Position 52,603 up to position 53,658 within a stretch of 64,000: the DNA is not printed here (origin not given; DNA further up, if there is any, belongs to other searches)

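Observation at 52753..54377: Tandem CPBP (CAAX/Abi-like) intramembrane protease genes wedged between trpB and trpA with 4-nt overlaps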

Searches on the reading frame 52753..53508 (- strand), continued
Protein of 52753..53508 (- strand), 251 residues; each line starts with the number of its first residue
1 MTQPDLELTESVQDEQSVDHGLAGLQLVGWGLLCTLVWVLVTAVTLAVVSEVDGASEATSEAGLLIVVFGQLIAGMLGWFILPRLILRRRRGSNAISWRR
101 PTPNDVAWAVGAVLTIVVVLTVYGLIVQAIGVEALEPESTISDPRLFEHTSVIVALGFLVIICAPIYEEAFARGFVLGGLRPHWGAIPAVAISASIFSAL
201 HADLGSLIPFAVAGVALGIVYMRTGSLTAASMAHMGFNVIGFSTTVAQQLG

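Call 71: search_protein_families(library=pfam, proteins=[L061:3756-5024:+, L109:5938-6711:+, L101:5512-6393:+, L112:5419-6363:+, L096:3084-4001:+, L092:4912-5397:+, L092:3950-4906:+, L073:5494-6474:+], max_evalue=0.001)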
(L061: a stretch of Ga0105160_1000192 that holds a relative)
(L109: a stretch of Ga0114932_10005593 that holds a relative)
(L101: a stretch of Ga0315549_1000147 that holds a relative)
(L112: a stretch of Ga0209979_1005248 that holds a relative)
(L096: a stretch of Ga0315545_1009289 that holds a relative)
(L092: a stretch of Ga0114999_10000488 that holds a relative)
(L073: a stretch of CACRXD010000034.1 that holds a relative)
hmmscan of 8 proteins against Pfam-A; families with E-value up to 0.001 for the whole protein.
L061:3756-5024:+ (422 aa): 5 families
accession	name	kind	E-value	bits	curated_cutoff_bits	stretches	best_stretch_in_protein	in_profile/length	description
PF00441.29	Acyl-CoA_dh_1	-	2.1e-39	135.5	22.4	1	268-416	2-150/150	Acyl-CoA dehydrogenase, C-terminal domain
PF02770.24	Acyl-CoA_dh_M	-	2.4e-22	79.4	33.3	1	157-242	1-84/97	Acyl-CoA dehydrogenase, middle domain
PF08028.16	Acyl-CoA_dh_2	-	1.4e-10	42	22.7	1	284-397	3-126/134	Acyl-CoA dehydrogenase, C-terminal domain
PF22924.1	ACOX_C_alpha1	-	1.9e-05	25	27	1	313-416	48-169/169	Acyl-CoA oxidase, C-alpha1 domain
PF02771.21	Acyl-CoA_dh_N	-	2.9e-05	24.8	22.9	1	65-153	28-113/113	Acyl-CoA dehydrogenase, N-terminal domain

L109:5938-6711:+ (257 aa): 1 family
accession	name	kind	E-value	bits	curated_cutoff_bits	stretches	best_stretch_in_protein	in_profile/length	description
PF02517.21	Rce1-like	-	8.2e-20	71.3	22.4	1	160-245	5-92/93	Type II CAAX prenyl endopeptidase Rce1-like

L101:5512-6393:+ (293 aa): 1 family
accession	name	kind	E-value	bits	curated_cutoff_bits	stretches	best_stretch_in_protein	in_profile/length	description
PF02517.21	Rce1-like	-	5.8e-21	75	22.4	1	195-281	5-93/93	Type II CAAX prenyl endopeptidase Rce1-like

L112:5419-6363:+ (314 aa): 1 family
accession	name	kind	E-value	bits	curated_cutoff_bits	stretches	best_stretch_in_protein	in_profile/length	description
PF02517.21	Rce1-like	-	5.5e-23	81.5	22.4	1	213-302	6-93/93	Type II CAAX prenyl endopeptidase Rce1-like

L096:3084-4001:+ (305 aa): 1 family
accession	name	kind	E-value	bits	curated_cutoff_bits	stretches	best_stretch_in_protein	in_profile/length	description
PF02517.21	Rce1-like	-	1.1e-19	70.9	22.4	1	207-293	5-93/93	Type II CAAX prenyl endopeptidase Rce1-like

L092:4912-5397:+ (161 aa): 1 family
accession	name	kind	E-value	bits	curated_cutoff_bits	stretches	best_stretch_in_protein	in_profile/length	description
PF01029.23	NusB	-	8e-34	117.3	23.1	1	31-156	1-132/133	NusB family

L092:3950-4906:+ (318 aa): 1 family
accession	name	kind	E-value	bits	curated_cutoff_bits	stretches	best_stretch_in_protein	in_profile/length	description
PF00698.26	Acyl_transf_1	-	6.8e-38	131.3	32.7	1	16-292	2-272/319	Acyl transferase domain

L073:5494-6474:+ (326 aa): 1 family
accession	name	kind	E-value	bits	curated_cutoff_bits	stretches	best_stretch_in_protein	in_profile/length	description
PF02517.21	Rce1-like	-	3.9e-20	72.4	22.4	1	230-317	4-93/93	Type II CAAX prenyl endopeptidase Rce1-like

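Call 89: predict_structure(alignment_id=A4)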
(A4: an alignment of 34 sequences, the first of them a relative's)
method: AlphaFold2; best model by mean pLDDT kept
length: 251 residues; sequences in the alignment: 34
mean_pLDDT: 91.6   pTM: 0.86
mean pLDDT of the five models: 91.6, 91.5, 91.1, 89.7, 88.1
residues with pLDDT >= 90: 200; 70-90: 32; 50-70: 18; < 50: 1
segments of 3 or more residues with pLDDT < 50: none
pLDDT, mean of each block of 10 residues (from residue 1): 53 58 92 97 97 93 97 98 96 92 98 96 95 86 90 97 97 97 96 94 88 97 97 97 92 87
secondary structure, 60 per line:
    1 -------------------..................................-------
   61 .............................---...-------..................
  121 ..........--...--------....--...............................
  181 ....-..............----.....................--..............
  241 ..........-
elements in order: H20-53 H61-89 H103-130 H144-147 H150-184 H186-199 H204-224 H227-250
